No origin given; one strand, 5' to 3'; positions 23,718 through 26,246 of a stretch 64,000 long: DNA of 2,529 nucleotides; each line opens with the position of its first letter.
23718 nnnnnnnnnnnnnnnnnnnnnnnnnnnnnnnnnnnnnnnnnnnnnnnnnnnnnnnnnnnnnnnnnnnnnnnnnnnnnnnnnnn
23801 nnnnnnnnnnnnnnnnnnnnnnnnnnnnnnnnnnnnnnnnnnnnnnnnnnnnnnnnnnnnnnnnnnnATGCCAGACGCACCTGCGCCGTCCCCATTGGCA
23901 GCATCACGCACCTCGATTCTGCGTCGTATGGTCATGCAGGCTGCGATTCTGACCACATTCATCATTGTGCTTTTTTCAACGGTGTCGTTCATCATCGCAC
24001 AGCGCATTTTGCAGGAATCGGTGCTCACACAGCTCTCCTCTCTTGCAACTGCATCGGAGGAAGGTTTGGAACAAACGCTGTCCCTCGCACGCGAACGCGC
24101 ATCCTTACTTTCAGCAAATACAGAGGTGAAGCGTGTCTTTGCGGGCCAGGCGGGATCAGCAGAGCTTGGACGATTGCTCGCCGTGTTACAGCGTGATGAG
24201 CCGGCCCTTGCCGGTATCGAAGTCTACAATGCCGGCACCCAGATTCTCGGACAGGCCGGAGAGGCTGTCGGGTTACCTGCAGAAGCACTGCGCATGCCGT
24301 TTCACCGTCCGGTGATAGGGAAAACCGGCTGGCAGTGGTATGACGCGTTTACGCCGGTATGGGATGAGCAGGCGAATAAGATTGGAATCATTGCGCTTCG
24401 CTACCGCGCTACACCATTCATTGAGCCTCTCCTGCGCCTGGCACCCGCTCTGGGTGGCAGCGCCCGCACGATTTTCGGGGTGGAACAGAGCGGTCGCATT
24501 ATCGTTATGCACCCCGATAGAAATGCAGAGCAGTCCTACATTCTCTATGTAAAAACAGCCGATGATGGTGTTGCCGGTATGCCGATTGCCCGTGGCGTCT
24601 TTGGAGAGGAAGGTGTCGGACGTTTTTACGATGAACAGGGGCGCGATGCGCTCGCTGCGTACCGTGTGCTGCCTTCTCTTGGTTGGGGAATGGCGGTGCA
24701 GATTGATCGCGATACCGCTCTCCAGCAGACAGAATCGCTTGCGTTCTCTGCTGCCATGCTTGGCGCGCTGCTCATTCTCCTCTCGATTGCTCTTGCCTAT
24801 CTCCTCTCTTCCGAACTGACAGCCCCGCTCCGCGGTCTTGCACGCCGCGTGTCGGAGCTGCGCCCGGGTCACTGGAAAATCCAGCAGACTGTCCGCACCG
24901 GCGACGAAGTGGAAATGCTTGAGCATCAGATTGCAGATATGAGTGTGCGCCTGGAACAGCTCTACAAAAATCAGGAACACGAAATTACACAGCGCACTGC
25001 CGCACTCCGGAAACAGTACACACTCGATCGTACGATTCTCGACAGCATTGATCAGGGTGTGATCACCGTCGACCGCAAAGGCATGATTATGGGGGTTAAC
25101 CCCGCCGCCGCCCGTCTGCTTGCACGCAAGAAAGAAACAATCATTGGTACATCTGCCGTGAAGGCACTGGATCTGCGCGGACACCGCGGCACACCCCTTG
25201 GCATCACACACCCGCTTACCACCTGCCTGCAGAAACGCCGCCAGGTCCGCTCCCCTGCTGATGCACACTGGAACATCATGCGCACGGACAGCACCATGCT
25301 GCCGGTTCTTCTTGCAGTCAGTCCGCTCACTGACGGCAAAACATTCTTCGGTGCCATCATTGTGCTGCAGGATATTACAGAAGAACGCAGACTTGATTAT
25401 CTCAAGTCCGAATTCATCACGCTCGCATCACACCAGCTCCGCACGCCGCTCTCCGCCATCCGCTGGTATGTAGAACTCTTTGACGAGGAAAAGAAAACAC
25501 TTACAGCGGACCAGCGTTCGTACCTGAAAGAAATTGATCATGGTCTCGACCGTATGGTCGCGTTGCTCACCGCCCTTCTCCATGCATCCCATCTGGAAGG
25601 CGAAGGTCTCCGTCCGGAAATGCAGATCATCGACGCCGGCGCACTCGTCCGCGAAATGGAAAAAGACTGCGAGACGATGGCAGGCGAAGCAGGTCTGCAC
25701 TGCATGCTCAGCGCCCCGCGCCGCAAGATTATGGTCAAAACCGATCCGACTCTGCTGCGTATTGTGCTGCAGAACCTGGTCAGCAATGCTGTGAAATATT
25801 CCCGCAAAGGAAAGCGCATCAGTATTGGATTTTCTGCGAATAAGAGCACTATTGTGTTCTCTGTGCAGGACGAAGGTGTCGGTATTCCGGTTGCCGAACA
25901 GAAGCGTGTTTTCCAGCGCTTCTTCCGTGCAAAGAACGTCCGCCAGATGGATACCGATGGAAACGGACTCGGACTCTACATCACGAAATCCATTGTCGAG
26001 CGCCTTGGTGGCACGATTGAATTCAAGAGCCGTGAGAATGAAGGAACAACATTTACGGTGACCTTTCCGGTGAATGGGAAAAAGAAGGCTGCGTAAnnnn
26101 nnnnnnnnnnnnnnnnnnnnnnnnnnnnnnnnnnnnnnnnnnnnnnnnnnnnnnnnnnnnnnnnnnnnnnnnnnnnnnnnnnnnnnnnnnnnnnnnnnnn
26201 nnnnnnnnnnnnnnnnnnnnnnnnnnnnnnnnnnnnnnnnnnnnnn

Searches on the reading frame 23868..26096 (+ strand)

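Call 71: search_protein_families(library=pfam, proteins=[window:23868-26096:+], max_evalue=0.001)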
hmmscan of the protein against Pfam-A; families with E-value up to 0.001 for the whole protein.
window:23868-26096:+ (742 aa): 10 families
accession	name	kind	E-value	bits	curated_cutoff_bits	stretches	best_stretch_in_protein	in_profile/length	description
PF02518.31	HATPase_c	-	4e-29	101.7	26.4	1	626-735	2-109/111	Histidine kinase-, DNA gyrase B-, and HSP90-like ATPase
PF00512.31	HisKA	-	1e-13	51.6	26.9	1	513-578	2-65/66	His Kinase A (phospho-acceptor) domain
PF13426.13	PAS_9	-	1.3e-09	38.7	27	1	396-505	2-103/103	PAS domain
PF00989.32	PAS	-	2.1e-09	37.8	22.6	1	388-503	4-113/113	PAS fold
PF02743.24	dCache_1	-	2e-08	34.5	45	1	47-277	2-239/240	Cache domain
PF08448.16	PAS_4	-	5.6e-08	33.4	23.1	1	391-508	1-110/110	PAS fold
PF13581.12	HATPase_c_2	-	1.4e-06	28.8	27.4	1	631-732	33-126/127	Histidine kinase-like ATPase domain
PF12860.13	PAS_7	-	6.8e-05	23.4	27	1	391-508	1-112/115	PAS fold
PF13188.13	PAS_8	-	0.00013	22.1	21.8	1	388-420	4-38/65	PAS domain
PF24820.1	Diguanyl_cycl_sensor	-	0.00057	20.2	28.1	0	392-434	3-45/109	Diguanylate cyclase-like sensor domain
